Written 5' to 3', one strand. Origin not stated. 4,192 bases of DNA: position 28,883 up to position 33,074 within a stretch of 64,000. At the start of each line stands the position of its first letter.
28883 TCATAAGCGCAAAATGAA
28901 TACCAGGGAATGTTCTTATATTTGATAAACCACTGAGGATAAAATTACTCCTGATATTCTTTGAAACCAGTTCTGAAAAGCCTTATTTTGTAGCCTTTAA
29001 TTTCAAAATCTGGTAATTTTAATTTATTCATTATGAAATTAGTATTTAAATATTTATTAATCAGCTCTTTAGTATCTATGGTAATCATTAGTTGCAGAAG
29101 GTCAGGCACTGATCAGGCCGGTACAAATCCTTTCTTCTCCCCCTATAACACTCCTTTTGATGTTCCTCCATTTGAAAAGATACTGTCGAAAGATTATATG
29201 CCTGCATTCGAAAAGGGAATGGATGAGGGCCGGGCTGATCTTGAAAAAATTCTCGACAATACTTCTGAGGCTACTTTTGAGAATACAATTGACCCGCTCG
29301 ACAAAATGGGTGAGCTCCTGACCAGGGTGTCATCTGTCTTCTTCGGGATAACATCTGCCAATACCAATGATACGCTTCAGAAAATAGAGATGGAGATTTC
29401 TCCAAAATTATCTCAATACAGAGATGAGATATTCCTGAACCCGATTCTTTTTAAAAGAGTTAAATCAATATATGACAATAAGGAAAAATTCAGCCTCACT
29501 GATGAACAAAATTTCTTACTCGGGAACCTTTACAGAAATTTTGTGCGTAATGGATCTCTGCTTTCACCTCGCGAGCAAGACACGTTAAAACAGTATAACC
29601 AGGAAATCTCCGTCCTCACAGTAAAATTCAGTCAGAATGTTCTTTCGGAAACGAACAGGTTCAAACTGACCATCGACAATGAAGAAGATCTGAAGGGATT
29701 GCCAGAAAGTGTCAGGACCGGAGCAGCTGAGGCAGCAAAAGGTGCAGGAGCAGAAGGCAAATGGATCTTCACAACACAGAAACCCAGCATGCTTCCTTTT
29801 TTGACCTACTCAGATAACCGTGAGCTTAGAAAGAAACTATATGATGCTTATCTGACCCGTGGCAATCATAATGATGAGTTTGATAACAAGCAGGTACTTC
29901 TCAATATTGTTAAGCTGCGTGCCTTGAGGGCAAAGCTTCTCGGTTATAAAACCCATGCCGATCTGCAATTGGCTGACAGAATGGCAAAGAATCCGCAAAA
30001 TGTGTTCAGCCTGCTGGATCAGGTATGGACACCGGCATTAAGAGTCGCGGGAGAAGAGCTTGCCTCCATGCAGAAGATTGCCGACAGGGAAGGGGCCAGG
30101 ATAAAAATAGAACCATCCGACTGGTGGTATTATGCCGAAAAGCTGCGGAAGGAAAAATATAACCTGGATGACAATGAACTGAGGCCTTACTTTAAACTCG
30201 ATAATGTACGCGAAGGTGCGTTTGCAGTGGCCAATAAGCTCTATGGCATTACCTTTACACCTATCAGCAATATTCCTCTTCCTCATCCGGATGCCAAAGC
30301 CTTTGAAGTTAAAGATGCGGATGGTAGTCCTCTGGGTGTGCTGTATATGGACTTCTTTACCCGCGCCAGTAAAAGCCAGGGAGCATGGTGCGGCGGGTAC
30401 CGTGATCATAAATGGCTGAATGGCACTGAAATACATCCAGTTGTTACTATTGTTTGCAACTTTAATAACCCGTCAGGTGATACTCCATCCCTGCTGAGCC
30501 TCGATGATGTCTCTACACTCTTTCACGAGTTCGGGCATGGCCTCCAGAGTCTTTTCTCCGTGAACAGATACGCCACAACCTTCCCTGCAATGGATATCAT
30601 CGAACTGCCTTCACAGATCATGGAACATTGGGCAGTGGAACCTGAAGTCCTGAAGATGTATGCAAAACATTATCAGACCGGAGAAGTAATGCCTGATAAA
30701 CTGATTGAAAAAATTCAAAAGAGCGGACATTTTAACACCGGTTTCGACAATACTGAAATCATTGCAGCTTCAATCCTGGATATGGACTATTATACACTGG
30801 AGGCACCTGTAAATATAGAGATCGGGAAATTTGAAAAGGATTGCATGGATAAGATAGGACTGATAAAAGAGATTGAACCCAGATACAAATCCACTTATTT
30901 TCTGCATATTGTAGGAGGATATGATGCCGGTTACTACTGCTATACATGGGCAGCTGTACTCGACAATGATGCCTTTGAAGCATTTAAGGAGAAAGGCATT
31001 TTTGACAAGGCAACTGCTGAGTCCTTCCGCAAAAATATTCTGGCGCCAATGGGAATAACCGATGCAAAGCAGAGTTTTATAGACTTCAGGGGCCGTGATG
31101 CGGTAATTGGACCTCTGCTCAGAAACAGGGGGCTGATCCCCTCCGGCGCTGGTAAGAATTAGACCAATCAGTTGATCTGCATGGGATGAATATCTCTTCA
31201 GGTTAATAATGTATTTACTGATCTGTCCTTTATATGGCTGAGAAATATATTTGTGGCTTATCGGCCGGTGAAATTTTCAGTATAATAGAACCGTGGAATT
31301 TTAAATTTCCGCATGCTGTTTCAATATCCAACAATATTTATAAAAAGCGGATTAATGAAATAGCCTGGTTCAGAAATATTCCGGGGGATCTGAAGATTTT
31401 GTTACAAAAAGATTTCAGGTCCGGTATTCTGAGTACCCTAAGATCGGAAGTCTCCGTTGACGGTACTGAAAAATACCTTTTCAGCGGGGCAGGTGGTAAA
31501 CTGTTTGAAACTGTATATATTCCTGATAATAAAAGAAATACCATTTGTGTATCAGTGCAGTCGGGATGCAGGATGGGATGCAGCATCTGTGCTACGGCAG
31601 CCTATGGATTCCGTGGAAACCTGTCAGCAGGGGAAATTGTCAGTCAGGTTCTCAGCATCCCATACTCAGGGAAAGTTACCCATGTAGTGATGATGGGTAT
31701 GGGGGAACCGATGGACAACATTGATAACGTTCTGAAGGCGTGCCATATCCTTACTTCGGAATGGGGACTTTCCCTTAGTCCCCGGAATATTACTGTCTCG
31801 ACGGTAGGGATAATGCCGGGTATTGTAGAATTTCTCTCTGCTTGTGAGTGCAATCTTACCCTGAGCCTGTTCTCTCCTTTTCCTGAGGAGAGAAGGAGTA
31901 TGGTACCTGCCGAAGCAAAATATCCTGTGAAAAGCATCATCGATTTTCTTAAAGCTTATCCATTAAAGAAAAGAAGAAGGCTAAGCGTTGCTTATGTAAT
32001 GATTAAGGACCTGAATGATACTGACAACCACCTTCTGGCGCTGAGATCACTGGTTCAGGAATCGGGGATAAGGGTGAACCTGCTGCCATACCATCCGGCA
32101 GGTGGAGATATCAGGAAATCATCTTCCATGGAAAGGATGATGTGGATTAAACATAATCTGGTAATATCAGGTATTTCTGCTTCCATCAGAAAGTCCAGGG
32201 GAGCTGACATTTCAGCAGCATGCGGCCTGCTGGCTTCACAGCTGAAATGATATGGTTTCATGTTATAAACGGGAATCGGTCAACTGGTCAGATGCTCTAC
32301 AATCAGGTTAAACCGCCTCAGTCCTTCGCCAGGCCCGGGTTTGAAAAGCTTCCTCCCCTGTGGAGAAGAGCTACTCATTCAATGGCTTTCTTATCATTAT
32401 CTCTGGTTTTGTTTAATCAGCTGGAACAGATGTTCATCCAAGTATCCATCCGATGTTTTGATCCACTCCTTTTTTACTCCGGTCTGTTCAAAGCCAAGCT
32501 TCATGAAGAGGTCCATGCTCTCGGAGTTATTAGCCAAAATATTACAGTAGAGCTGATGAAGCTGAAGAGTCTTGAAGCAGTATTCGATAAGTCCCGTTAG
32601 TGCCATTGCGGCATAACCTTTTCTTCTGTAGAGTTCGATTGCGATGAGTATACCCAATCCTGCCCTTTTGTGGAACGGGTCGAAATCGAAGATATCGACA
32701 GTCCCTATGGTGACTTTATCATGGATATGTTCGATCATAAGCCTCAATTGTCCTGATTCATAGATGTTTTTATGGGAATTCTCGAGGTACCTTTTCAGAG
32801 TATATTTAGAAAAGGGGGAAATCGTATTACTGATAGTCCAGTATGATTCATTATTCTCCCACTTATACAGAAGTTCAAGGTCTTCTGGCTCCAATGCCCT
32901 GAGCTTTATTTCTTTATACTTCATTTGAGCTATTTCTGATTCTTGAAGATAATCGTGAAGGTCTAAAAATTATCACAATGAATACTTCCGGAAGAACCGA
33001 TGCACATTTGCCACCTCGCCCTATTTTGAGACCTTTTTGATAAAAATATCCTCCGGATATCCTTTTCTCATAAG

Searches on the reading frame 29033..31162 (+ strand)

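Call 85: search_protein_families(library=pfam, proteins=[window:29033-31162:+], max_evalue=0.00001)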
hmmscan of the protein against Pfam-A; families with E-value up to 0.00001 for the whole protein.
window:29033-31162:+ (709 aa): 1 family
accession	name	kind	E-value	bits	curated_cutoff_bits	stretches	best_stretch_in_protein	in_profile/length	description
PF01432.26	Peptidase_M3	-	2.6e-115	386.8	27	1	256-699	1-455/457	Peptidase family M3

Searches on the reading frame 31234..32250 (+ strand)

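Call 85: search_protein_families(library=pfam, proteins=[window:31234-32250:+], max_evalue=0.00001)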
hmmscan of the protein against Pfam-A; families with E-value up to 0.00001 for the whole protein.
window:31234-32250:+ (338 aa): 1 family
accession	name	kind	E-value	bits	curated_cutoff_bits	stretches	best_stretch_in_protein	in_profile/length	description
PF04055.27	Radical_SAM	-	1.4e-11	45.3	29.5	1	106-264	1-158/166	Radical SAM superfamily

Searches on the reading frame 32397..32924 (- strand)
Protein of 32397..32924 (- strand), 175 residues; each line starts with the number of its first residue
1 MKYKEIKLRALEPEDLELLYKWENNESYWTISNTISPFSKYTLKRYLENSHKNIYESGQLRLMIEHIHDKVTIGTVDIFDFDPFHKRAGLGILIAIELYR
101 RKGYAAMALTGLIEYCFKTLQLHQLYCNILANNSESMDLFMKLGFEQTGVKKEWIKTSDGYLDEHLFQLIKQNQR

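Call 85: search_protein_families(library=pfam, proteins=[window:32397-32924:-], max_evalue=0.00001)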
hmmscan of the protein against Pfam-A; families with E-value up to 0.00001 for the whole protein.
window:32397-32924:- (175 aa): 3 families
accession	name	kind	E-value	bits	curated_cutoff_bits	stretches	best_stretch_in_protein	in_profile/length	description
PF13302.13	Acetyltransf_3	-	1.2e-21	78.3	25.4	1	7-146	3-138/138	Acetyltransferase (GNAT) domain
PF13420.13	Acetyltransf_4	-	9.6e-11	42.4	24.3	1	8-166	1-155/155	Acetyltransferase (GNAT) domain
PF00583.31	Acetyltransf_1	-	8.1e-09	36.2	20.7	1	57-145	30-116/116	Acetyltransferase (GNAT) family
